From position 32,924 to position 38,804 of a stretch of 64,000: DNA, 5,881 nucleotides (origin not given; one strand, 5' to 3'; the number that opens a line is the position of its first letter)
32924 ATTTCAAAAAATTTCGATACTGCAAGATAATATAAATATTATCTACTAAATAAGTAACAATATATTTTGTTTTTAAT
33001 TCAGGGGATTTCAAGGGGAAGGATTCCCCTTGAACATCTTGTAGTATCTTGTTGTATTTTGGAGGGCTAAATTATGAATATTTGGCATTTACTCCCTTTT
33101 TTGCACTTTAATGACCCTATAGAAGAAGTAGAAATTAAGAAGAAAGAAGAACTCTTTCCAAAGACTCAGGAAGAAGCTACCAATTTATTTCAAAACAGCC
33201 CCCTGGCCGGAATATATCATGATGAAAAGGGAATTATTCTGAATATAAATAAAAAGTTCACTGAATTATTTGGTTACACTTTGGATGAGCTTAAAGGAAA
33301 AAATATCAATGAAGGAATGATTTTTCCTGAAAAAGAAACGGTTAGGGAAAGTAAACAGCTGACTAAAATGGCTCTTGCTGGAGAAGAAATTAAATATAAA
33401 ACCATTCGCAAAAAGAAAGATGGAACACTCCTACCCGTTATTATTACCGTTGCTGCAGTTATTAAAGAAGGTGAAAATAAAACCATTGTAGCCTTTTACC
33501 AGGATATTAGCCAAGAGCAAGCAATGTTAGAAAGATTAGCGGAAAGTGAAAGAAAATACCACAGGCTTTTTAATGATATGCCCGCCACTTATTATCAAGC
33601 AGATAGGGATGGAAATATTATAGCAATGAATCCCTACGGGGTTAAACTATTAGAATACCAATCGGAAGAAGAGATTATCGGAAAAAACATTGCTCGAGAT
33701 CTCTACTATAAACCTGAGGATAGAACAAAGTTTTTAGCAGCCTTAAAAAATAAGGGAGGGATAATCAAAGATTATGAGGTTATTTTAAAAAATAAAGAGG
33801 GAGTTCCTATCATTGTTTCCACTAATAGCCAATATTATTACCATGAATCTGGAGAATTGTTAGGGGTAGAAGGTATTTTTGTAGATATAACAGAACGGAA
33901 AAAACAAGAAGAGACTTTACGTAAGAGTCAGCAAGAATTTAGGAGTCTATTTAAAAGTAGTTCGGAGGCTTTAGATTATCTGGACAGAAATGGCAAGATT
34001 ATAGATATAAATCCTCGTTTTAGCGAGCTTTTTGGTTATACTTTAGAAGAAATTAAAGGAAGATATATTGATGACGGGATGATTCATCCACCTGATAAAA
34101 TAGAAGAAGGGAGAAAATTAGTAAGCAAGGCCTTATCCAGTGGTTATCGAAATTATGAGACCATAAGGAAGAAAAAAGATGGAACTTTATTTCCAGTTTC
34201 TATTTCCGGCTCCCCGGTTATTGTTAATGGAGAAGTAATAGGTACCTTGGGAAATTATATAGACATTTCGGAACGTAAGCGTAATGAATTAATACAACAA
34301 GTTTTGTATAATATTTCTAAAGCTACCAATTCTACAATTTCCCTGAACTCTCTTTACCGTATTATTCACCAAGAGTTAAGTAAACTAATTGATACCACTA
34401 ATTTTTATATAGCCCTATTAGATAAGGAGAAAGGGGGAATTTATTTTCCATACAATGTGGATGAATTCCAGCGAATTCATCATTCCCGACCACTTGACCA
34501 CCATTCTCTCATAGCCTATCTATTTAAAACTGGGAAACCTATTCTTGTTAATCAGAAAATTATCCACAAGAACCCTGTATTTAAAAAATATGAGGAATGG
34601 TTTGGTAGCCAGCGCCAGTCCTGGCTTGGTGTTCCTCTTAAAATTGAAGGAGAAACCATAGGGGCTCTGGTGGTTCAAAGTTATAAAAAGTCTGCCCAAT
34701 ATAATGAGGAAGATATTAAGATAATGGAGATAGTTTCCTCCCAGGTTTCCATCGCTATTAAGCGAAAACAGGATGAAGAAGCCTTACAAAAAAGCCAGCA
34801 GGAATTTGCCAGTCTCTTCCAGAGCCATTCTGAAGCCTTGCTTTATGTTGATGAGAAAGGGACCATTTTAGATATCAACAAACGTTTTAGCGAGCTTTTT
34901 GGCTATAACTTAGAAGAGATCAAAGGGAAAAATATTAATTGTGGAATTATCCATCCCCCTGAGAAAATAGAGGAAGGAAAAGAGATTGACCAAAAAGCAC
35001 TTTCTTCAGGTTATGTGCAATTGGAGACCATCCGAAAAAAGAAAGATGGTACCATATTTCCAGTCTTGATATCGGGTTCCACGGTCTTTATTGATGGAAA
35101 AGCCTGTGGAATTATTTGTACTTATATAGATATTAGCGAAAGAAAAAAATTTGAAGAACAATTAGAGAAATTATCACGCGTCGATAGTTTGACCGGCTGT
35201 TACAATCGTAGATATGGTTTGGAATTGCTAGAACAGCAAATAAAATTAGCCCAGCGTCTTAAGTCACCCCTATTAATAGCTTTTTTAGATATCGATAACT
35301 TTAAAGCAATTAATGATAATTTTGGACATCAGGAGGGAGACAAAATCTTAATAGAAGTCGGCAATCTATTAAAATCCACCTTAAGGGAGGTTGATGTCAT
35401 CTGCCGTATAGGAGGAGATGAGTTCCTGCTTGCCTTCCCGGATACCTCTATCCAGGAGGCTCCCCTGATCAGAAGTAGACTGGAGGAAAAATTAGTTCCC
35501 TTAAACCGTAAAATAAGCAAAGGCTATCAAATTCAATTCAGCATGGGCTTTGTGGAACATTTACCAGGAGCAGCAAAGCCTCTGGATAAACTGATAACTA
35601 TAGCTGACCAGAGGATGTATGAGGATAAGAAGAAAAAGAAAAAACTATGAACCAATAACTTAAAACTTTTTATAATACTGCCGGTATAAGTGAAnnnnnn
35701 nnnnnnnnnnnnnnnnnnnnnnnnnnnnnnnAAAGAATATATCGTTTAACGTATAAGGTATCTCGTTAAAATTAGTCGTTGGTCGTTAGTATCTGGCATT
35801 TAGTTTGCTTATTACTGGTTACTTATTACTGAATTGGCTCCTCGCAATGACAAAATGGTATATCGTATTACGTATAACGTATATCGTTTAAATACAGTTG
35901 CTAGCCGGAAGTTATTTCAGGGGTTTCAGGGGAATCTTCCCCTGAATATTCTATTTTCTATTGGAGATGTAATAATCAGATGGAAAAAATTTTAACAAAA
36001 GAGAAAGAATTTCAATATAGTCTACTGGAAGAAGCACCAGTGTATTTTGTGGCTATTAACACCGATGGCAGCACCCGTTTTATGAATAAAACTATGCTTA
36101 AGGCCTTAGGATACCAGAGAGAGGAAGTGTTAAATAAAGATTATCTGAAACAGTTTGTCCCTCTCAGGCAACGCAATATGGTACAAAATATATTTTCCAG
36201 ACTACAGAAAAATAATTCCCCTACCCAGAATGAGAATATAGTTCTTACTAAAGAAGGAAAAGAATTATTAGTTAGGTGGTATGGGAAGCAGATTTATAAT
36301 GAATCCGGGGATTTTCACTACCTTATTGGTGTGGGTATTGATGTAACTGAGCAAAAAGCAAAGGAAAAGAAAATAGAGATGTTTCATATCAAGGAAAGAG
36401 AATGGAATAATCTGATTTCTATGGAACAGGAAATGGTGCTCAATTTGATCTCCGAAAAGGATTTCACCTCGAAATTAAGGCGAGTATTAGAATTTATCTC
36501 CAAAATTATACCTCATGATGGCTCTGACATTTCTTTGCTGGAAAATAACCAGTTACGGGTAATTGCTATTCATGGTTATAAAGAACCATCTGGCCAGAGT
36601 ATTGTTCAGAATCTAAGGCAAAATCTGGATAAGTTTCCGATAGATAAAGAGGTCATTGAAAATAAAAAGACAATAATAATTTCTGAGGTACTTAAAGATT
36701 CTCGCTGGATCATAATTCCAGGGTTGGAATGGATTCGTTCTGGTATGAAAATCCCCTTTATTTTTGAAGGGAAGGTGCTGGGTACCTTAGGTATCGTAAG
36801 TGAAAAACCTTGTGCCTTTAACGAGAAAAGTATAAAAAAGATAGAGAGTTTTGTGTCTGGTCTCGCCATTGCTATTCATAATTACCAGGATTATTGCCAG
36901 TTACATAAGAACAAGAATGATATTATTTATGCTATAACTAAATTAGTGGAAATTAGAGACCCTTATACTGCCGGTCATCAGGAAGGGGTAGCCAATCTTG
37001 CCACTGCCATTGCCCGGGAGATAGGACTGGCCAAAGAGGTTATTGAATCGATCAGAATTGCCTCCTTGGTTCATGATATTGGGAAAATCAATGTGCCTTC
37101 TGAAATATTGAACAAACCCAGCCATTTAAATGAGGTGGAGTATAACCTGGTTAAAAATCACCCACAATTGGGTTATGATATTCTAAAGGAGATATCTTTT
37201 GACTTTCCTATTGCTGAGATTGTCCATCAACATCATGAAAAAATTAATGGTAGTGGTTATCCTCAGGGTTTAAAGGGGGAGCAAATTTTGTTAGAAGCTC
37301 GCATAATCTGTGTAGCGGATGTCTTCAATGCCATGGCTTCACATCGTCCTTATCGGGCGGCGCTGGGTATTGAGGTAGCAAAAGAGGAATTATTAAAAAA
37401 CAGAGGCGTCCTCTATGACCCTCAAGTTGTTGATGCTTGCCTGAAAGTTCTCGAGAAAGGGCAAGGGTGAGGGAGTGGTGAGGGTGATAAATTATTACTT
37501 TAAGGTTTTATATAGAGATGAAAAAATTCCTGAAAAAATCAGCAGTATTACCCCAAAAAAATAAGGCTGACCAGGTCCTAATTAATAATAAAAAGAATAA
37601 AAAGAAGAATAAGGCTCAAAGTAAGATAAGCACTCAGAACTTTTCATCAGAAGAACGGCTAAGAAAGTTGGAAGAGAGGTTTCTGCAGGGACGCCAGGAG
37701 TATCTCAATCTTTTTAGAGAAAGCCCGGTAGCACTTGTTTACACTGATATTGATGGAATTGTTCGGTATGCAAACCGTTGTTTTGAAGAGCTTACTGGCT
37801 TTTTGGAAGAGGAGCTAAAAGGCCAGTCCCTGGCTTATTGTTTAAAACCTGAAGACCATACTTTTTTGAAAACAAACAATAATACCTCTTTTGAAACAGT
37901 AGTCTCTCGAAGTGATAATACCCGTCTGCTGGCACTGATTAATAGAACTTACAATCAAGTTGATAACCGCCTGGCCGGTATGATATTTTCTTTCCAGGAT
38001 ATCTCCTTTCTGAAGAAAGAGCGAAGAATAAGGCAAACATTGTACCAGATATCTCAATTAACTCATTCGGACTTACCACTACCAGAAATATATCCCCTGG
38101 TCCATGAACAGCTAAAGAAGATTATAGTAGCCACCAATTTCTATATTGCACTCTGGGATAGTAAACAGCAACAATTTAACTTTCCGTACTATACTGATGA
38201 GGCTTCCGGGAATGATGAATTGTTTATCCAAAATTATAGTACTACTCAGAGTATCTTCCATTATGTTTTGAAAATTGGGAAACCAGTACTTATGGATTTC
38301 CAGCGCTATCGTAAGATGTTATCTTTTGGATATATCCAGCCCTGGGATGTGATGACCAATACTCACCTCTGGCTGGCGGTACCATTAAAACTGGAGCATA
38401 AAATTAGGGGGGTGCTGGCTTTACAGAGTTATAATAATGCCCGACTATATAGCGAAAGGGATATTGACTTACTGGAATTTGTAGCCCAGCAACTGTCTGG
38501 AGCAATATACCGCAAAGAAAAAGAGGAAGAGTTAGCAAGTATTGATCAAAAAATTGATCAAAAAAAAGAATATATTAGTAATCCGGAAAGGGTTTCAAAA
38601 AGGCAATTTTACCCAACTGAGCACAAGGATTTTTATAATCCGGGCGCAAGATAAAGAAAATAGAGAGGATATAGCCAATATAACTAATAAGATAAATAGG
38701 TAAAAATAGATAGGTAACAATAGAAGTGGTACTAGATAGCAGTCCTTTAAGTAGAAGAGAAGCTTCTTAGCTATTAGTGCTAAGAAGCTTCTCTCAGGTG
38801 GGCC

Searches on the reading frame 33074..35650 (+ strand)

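Call 27: search_protein_families(library=pfam, proteins=[window:33074-35650:+], max_evalue=0.001)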
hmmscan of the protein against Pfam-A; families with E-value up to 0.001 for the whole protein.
window:33074-35650:+ (858 aa): 13 families
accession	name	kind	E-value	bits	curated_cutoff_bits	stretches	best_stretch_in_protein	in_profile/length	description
PF13426.13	PAS_9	-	2.7e-57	191.8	27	4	588-689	3-103/103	PAS domain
PF00989.32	PAS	-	2.2e-45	153.8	22.6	4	38-145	6-113/113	PAS fold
PF08448.16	PAS_4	-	8.1e-39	132.7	23.1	4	293-403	1-110/110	PAS fold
PF00990.26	GGDEF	-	1.5e-38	132.5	23.8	1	703-856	3-159/161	Diguanylate cyclase, GGDEF domain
PF13188.13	PAS_8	-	9.1e-28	95.6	21.8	3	289-337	3-48/65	PAS domain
PF08447.18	PAS_3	-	7.2e-26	90.7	25.6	2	309-393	1-87/89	PAS fold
PF13185.12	GAF_2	-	7.8e-18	65.4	28.6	1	423-562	3-135/136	GAF domain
PF01590.32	GAF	-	2.1e-16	61.1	22.4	1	424-562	2-133/133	GAF domain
PF24820.1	Diguanyl_cycl_sensor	-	5.2e-10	39.7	28.1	0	583-620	3-40/109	Diguanylate cyclase-like sensor domain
PF13596.12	PAS_10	-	1.1e-08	36.1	22.1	0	292-398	4-105/106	PAS domain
PF12860.13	PAS_7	-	8.7e-07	29.5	27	0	586-694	5-114/115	PAS fold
PF13492.12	GAF_3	-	1.2e-06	29.4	27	1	429-564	7-129/129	GAF domain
PF24990.1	PAS_13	-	0.0005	20.8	27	0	53-147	10-55/143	ERT1/acuK family PAS domain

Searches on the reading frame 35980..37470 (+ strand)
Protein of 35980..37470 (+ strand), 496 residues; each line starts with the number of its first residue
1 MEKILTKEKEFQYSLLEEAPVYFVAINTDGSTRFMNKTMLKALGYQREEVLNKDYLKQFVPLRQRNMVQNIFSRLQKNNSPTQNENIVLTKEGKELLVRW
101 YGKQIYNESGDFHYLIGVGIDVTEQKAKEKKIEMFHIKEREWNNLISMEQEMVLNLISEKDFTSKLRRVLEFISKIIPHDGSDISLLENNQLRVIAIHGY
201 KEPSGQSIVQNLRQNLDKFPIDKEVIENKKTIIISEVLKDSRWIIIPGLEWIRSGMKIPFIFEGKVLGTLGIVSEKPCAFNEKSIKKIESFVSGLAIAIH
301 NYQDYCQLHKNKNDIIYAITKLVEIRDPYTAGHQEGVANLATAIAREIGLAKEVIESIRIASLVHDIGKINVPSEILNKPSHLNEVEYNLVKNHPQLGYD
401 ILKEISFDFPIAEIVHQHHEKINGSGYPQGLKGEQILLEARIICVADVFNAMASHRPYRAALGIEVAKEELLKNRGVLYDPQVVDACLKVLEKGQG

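Call 27: search_protein_families(library=pfam, proteins=[window:35980-37470:+], max_evalue=0.001)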
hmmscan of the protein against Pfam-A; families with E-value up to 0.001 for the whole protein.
window:35980-37470:+ (496 aa): 8 families
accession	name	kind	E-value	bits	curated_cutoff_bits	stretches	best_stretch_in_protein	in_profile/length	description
PF13487.12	HD_5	-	3.7e-39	134.6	27.2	1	320-483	4-170/170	HD domain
PF01966.28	HD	-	3.4e-22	79.4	22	1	331-452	2-116/116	HD domain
PF00989.32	PAS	-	1.1e-11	45.2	22.6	1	14-122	5-113/113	PAS fold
PF13426.13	PAS_9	-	5.8e-10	39.8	27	1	23-124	5-103/103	PAS domain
PF08448.16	PAS_4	-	7e-09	36.3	23.1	1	16-126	1-109/110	PAS fold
PF13185.12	GAF_2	-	9.1e-09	36.1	28.6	1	166-300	8-136/136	GAF domain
PF08447.18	PAS_3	-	8.4e-08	32.8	25.6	1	34-118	3-88/89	PAS fold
PF08668.18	HDOD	-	0.0006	19.8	22.9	0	332-420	97-195/196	HDOD domain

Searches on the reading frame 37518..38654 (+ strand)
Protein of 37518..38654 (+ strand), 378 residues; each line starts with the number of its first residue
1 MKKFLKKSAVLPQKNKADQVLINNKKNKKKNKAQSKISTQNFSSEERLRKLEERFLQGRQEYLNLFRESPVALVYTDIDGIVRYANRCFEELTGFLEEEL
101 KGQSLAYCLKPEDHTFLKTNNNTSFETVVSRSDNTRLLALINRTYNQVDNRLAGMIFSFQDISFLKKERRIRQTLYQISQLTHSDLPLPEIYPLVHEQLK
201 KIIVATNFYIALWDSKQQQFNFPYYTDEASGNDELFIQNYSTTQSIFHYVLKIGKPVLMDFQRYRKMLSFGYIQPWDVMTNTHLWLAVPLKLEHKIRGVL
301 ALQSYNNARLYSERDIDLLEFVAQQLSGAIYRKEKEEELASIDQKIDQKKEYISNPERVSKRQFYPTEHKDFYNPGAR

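Call 27: search_protein_families(library=pfam, proteins=[window:37518-38654:+], max_evalue=0.001)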
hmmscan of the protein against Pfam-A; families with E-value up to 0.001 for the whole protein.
window:37518-38654:+ (378 aa): 7 families
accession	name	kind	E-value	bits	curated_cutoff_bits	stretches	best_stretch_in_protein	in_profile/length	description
PF13426.13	PAS_9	-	1.5e-08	35.3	27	1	71-163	2-102/103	PAS domain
PF13185.12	GAF_2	-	8.5e-08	32.9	28.6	1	188-330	4-135/136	GAF domain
PF00989.32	PAS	-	1.1e-07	32.2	22.6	1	62-115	3-56/113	PAS fold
PF01590.32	GAF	-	1.6e-06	29.1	22.4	1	222-330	34-133/133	GAF domain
PF13492.12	GAF_3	-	5.1e-06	27.4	27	1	285-330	83-127/129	GAF domain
PF08448.16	PAS_4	-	1.8e-05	25.4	23.1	1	66-161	1-104/110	PAS fold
PF13188.13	PAS_8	-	7.2e-05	23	21.8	1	62-103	3-45/65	PAS domain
